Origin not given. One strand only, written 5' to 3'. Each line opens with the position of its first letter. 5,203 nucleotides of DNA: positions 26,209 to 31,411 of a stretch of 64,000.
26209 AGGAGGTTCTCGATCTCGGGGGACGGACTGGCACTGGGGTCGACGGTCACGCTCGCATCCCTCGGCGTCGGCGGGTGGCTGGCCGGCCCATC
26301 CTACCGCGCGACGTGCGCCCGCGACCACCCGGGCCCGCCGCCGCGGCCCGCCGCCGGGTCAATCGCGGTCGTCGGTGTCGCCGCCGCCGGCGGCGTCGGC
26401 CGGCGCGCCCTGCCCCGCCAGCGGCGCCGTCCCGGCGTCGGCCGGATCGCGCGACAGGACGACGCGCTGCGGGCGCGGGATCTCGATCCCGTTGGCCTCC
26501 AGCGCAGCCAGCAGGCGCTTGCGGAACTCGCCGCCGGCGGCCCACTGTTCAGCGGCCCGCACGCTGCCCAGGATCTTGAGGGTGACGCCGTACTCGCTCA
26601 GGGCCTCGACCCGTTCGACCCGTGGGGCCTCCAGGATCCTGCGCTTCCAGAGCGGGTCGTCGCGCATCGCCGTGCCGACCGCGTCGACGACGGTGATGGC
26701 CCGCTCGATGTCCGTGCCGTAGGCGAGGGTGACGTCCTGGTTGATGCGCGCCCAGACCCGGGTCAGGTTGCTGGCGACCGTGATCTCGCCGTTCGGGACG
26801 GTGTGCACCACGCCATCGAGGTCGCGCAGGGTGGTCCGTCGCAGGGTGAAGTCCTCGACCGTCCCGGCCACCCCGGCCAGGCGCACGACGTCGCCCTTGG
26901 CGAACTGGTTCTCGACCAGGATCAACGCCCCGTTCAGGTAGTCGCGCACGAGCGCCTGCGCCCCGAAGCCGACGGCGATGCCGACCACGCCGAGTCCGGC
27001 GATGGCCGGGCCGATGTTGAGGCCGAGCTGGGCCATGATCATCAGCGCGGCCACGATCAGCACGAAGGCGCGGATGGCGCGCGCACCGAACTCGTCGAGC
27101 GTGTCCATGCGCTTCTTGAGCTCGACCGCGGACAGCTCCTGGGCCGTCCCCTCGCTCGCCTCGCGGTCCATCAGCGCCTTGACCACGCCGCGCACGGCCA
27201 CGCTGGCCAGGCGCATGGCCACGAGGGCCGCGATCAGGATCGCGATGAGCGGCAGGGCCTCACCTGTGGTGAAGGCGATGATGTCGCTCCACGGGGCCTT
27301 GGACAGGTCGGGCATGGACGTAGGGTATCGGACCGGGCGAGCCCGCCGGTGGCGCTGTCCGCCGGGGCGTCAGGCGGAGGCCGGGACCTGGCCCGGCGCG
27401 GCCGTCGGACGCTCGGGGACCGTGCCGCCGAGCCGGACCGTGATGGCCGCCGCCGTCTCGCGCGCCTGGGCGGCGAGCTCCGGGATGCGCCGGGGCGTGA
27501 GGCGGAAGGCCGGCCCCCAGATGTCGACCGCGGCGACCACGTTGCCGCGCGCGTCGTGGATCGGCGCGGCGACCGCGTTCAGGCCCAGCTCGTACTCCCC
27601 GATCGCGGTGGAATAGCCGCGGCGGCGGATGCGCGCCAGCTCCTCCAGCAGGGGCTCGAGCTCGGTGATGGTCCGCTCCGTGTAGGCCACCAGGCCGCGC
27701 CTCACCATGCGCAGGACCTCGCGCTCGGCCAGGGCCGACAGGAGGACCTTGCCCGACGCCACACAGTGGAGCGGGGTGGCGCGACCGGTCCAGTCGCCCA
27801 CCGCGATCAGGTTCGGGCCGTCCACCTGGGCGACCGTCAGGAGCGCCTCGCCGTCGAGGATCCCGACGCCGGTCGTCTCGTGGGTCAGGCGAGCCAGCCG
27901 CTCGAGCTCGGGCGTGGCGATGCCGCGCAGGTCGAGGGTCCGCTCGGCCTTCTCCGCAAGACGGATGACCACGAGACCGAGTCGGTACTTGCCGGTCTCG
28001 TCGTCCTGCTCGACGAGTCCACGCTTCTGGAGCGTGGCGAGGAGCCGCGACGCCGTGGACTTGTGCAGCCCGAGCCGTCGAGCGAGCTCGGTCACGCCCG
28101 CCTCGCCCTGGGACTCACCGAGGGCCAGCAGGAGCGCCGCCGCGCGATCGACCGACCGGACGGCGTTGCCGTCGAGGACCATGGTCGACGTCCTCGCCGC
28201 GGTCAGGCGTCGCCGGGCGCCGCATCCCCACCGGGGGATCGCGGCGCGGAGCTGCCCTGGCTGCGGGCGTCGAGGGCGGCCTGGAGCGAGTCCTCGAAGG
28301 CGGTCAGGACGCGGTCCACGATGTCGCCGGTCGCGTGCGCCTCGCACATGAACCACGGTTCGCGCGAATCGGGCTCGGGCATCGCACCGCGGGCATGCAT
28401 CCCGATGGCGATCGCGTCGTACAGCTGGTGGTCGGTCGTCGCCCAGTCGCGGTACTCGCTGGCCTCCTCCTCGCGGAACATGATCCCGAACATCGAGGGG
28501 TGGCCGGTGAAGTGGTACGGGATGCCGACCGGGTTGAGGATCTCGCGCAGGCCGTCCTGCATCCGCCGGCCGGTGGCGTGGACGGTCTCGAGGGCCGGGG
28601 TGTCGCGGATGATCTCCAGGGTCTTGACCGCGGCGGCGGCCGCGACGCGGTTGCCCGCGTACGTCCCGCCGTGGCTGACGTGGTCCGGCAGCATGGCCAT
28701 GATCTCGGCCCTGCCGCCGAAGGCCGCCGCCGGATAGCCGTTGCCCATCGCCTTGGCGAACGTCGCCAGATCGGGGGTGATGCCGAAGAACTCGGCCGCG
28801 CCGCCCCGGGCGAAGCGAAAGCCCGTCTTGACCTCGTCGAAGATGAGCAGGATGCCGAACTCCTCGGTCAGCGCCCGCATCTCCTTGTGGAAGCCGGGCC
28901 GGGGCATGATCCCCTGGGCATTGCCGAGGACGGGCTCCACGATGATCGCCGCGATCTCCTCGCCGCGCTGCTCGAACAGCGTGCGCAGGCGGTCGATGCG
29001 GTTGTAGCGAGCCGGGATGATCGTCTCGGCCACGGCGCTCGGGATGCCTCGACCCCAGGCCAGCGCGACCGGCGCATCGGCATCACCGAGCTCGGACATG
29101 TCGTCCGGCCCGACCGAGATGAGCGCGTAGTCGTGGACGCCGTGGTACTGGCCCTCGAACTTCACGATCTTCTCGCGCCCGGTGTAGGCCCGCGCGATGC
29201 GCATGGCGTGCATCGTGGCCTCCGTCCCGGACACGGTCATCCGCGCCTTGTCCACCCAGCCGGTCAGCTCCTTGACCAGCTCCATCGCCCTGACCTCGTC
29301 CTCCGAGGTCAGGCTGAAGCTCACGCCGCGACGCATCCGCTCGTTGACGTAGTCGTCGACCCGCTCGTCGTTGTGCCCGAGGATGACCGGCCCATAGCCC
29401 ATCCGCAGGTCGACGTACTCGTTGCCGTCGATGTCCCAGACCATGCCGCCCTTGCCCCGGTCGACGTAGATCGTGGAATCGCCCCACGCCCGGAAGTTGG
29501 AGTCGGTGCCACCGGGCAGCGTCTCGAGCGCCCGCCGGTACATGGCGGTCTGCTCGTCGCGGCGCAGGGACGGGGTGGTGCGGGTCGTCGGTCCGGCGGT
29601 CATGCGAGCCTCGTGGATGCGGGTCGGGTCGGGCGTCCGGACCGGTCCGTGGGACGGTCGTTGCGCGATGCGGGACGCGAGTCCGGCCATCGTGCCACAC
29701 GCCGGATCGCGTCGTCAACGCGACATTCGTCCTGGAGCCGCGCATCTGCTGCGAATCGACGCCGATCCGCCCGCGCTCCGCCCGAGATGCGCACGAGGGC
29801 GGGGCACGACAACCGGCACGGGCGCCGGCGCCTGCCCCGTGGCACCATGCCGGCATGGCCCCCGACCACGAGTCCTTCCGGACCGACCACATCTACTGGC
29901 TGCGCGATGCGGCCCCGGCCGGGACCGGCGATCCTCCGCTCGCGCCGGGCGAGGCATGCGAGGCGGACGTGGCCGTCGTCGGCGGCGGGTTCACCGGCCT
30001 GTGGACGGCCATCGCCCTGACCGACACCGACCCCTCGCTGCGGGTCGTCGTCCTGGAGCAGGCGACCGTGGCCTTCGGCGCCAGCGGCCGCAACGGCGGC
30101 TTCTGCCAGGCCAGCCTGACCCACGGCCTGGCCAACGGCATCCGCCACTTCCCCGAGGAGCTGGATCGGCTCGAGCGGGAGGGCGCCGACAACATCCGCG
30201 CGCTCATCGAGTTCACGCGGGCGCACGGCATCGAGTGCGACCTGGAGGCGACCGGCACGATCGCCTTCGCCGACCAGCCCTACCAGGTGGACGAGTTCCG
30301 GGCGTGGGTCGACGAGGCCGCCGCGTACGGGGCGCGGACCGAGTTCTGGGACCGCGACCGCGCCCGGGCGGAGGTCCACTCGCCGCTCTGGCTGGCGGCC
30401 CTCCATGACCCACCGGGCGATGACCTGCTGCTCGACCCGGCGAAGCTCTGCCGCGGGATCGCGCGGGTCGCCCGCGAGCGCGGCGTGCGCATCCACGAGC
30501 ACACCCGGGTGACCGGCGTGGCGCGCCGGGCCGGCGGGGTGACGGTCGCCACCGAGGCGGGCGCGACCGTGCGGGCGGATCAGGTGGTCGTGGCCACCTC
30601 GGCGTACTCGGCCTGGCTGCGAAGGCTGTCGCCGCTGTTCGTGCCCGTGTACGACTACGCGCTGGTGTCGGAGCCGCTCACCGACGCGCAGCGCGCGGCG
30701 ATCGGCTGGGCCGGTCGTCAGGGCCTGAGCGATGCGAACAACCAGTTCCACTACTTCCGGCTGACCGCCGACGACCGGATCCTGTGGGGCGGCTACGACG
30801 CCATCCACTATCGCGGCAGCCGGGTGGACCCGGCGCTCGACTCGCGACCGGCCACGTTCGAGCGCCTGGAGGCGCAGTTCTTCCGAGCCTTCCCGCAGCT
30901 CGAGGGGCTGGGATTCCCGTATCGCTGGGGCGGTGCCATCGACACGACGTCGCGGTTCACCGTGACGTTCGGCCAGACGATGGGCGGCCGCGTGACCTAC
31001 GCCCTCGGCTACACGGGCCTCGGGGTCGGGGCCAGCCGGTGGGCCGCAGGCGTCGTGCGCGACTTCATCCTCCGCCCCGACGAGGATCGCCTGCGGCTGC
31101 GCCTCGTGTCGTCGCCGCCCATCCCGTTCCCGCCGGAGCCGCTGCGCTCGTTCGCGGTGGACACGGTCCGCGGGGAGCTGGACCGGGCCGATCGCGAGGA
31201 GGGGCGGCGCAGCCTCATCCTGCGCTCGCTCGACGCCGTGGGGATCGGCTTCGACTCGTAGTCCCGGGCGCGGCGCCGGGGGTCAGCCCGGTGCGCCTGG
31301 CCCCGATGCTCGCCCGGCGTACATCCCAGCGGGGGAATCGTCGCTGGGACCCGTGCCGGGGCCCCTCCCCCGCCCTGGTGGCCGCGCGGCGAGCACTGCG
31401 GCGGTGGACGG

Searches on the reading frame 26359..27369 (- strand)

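Call 9: search_protein_families(library=pfam, proteins=[window:26359-27369:-], max_evalue=0.001)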
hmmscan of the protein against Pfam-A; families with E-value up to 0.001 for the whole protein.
window:26359-27369:- (336 aa): 3 families
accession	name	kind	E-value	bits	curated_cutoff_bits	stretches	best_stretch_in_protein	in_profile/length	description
PF00924.24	MS_channel_2nd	-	1.2e-16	61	20.2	1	140-204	2-68/68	Mechanosensitive ion channel, beta-domain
PF21082.3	MS_channel_3rd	-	4.3e-07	30.7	21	1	212-297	4-88/88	Mechanosensitive ion channel MscS, C-terminal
PF21088.3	MS_channel_1st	-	4.1e-06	27.1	23.1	1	99-138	3-42/42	Mechanosensitive ion channel, transmembrane helices 2/3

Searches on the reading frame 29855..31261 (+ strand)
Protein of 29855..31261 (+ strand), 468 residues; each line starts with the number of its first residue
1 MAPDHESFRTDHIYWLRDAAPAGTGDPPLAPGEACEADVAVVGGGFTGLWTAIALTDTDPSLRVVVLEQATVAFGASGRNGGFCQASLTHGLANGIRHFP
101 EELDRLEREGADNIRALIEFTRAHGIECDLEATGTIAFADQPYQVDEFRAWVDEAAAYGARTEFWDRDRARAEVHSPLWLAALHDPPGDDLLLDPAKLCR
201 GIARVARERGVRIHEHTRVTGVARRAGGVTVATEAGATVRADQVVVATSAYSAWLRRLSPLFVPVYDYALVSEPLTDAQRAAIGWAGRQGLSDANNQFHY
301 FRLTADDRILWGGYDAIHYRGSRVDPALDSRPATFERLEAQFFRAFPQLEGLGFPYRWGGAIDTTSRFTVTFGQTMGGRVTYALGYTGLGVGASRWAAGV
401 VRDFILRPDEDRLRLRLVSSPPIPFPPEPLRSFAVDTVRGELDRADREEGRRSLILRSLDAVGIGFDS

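Call 9: search_protein_families(library=pfam, proteins=[window:29855-31261:+], max_evalue=0.001)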
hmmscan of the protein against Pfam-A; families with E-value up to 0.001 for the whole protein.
window:29855-31261:+ (468 aa): 12 families
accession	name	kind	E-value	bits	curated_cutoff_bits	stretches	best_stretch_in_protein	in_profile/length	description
PF01266.30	DAO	-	6e-58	197.5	27.9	1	38-400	1-349/353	FAD dependent oxidoreductase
PF01593.30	Amino_oxidase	-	3.8e-09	36.8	19.8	1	202-264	210-266/443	Flavin containing amine oxidoreductase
PF07992.20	Pyr_redox_2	-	4.8e-08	33.2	26.1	0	202-248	189-235/291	Pyridine nucleotide-disulphide oxidoreductase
PF00890.30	FAD_binding_2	-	1.6e-07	31.4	20.4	1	38-260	1-214/414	FAD binding domain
PF03486.20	HI0933_like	-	1.7e-07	31.4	50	0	200-252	113-166/244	HI0933-like protein Rossmann domain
PF13454.12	NAD_binding_9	-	7.6e-07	29.7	21.8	0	208-249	111-153/155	FAD-NAD(P)-binding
PF13738.12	Pyr_redox_3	-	1.2e-06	28.5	30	1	203-252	88-136/305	Pyridine nucleotide-disulphide oxidoreductase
PF01946.23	Thi4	-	2.2e-05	24.3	26.2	1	35-83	16-62/235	Thi4 family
PF05834.18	Lycopene_cycl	-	0.00015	21.4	23.4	0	38-70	1-33/380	Lycopene cyclase protein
PF13450.12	NAD_binding_8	-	0.00039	21.1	21.9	1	41-76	1-34/68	NAD(P)-binding Rossmann-like domain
PF02129.25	Peptidase_S15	-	0.00067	19.9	23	0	11-174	82-218/262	X-Pro dipeptidyl-peptidase (S15 family)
PF00070.33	Pyr_redox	-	0.00094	20.1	22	0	39-66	2-29/82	Pyridine nucleotide-disulphide oxidoreductase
